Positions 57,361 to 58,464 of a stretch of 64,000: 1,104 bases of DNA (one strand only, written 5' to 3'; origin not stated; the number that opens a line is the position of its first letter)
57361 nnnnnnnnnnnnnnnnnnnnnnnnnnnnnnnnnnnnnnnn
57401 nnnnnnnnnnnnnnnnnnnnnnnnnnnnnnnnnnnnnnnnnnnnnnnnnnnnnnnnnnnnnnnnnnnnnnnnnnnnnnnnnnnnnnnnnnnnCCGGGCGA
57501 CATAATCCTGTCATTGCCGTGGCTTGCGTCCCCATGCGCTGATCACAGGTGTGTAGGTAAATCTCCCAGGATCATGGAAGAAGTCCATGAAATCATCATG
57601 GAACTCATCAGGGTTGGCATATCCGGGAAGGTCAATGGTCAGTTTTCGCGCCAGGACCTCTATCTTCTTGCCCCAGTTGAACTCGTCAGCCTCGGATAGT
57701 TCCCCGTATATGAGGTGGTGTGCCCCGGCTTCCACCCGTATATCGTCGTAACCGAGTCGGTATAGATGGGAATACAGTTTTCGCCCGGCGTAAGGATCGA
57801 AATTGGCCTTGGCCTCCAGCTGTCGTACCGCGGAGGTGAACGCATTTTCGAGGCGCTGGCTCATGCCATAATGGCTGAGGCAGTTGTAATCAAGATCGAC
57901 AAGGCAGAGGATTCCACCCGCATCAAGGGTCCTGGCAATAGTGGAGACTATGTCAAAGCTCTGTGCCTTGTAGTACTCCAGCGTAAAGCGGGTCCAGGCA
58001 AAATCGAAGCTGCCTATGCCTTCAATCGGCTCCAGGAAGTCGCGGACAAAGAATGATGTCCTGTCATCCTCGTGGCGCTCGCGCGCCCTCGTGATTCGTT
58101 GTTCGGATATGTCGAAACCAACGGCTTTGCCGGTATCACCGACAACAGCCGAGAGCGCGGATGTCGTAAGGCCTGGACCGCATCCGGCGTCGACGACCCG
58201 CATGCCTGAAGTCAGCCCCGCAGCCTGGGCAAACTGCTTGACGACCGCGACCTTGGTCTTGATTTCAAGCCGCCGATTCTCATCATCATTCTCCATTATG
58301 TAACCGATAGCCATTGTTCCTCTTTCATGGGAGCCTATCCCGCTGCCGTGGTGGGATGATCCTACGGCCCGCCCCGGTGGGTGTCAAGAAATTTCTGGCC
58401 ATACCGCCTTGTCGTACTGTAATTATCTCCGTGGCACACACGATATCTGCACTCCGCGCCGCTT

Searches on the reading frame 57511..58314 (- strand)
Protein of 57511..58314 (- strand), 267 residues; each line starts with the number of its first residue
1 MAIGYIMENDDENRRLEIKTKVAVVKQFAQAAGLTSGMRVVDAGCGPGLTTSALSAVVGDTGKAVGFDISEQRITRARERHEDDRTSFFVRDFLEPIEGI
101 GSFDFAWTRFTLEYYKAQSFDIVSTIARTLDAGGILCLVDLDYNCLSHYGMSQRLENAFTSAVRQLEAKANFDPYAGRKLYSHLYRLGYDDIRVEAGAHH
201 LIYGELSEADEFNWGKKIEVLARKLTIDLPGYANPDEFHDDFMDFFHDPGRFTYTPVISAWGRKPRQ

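Call 36: search_protein_families(library=pfam, proteins=[window:57511-58314:-], max_evalue=0.1)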
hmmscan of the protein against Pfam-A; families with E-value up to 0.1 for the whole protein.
window:57511-58314:- (267 aa): 15 families
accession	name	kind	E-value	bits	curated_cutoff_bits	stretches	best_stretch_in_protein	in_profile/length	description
PF13649.12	Methyltransf_25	-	7.2e-13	49.5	27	1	40-134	1-97/97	Methyltransferase domain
PF13847.12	Methyltransf_31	-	2.3e-12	47.3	27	1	35-147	2-114/145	Methyltransferase domain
PF08241.18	Methyltransf_11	-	3e-11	44.2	21.2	1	41-137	1-94/95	Methyltransferase domain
PF13489.12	Methyltransf_23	-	3.4e-10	40.4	27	1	31-154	16-124/164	Methyltransferase domain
PF08242.18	Methyltransf_12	-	6.7e-10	40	30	1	41-136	1-98/98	Methyltransferase domain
PF01135.25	PCMT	-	2.1e-06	28.1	20.3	1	23-86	63-123/210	Protein-L-isoaspartate(D-aspartate) O-methyltransferase (PCMT)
PF01209.24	Ubie_methyltran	-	5.3e-05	23.1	20.1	1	30-140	41-153/233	ubiE/COQ5 methyltransferase family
PF08704.16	GCD14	-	0.00016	21.9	26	1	33-90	37-94/247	tRNA methyltransferase complex GCD14 subunit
PF01728.25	FtsJ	-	0.00051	20.5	24.1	1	29-95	13-77/181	FtsJ-like methyltransferase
PF13679.12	Methyltransf_32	-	0.0015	18.9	27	1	17-82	5-74/143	Methyltransferase domain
PF05175.20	MTS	-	0.006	16.7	23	1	36-171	31-165/170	Methyltransferase small domain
PF05724.17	TPMT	-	0.031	14.4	26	1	24-150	25-165/218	Thiopurine S-methyltransferase (TPMT)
PF02353.26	CMAS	-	0.033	13.9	27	1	24-83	50-107/273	Mycolic acid cyclopropane synthetase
PF01189.24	Methyltr_RsmB-F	-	0.035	14.2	27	1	38-78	10-50/199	16S rRNA methyltransferase RsmB/F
PF03291.22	mRNA_G-N7_MeTrfase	-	0.039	13.5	26.6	1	17-85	41-108/315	mRNA (guanine-N(7))-methyltransferase domain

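Call 37: search_protein_families(library=ncbifam, proteins=[window:57511-58314:-], max_evalue=0.1)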
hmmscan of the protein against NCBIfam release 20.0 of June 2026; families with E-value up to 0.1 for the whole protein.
window:57511-58314:- (267 aa): 43 families (the best 25 are shown)
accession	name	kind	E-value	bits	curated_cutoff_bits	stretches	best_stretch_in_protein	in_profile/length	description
NF045667.1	MTase_DVU1556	equivalog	5.9e-12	45.5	155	1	23-144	9-125/213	DVU_1556 family methyltransferase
TIGR02021.1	BchM-ChlM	equivalog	1.2e-08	34.7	158.9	1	34-121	52-137/218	magnesium protoporphyrin IX methyltransferase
NF041537.1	ArsM_AhpD_UU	exception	3.8e-07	29.2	510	1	34-82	74-122/345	arsenite methyltransferase/AhpD domain selenoprotein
NF053511.1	tRNA_U34_MnmM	equivalog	5.9e-07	29.2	135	1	25-85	7-66/183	tRNA 5-(aminomethyl)-2-thiouridylate-methyltransferase MnmM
NF001244.0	PRK00216.1-5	equivalog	3.8e-06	26.4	216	1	10-92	22-108/236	bifunctional demethylmenaquinone methyltransferase/2-methoxy-6-polyprenyl-1,4-benzoquinol methylase UbiE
TIGR02072.1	BioC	equivalog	4.2e-06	26.8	184.95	1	37-140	35-134/244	malonyl-ACP O-methyltransferase BioC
NF040539.1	AST_met_ArsM_2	exception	5e-06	26.6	240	1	35-141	55-166/262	putative arsinothricin biosynthesis methyltransferase ArsM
NF008823.0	PRK11873.1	subfamily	6.8e-06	25.8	263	1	30-82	71-123/272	arsenite methyltransferase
TIGR01983.1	UbiG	equivalog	9.9e-06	25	102.95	1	25-147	38-160/228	bifunctional 2-polyprenyl-6-hydroxyphenol methylase/3-demethylubiquinol 3-O-methyltransferase UbiG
NF041536.1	ArsM_DUF2284_UU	exception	1.1e-05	24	575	1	34-81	74-121/459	arsenite methyltransferase/DUF2284 domain selenoprotein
NF007610.0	PRK10258.1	equivalog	1.2e-05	24.8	342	1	38-146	44-146/251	malonyl-ACP O-methyltransferase BioC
NF047649.1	MTase_UXPK_star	exception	1.4e-05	24.2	460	1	34-80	75-121/283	methyltransferase/UXPK-star double selenoprotein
NF001243.0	PRK00216.1-4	equivalog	1.5e-05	24.5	235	1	13-86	24-97/237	demethylmenaquinone methyltransferase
NF043040.1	corrin_prot_MT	hypoth_equivalog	1.9e-05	24.2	180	1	29-140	35-149/216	corrinoid protein-associated methyltransferase CpaM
TIGR04364.1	methyltran_FxLD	equivalog_domain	5e-05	22.5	320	1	24-79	70-124/394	methyltransferase, FxLD system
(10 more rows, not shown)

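Call 38: search_solved_structures(query=window:57511-58314:-, max_evalue=0.01)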
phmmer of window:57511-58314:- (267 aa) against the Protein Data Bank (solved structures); distinct sequences matched with E-value up to 0.01: 35.
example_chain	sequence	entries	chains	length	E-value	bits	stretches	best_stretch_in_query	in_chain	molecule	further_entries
3mgg_A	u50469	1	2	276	2.8e-10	43.3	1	35-197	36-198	Methyltransferase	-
6f5z_A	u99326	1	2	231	6.5e-07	32.3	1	34-148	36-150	24-sterol C-methyltransferase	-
5je3_A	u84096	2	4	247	5e-06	29.4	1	25-211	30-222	Methyl transferase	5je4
5jdy_A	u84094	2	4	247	5e-06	29.4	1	25-211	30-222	Methyl transferase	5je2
5jdz_A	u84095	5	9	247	5e-06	29.4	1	25-211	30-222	Methyl transferase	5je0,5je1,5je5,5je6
5f8c_A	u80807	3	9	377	9.3e-06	28.5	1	34-143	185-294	Methyltransferase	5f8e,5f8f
6uv6_A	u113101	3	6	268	1.1e-05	28.3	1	32-141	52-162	D-glucose O-methyltransferase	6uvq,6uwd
3dh0_A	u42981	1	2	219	4.5e-05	26.3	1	11-80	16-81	SAM dependent methyltransferase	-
9xyq_A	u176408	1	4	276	5.2e-05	26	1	36-189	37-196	juvenile hormone acid methyltransferase JHAMT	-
3l8d_A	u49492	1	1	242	5.5e-05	26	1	37-141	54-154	Methyltransferase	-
9xyo_A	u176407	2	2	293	6.1e-05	25.8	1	36-143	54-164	juvenile hormone acid methyltransferase | juvenile hormone acid methyltransferase JHAMT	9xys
3eey_A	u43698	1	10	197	0.0001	25.1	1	35-81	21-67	Putative rRNA methylase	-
9fd3_A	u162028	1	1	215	0.00023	23.9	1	33-140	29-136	SAM-dependent methyltransferase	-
9fcd_A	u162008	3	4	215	0.00023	23.9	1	33-140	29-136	SAM-dependent methyltransferase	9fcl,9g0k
9fcy_A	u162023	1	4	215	0.00023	23.9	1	33-140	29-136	SAM-dependent methyltransferase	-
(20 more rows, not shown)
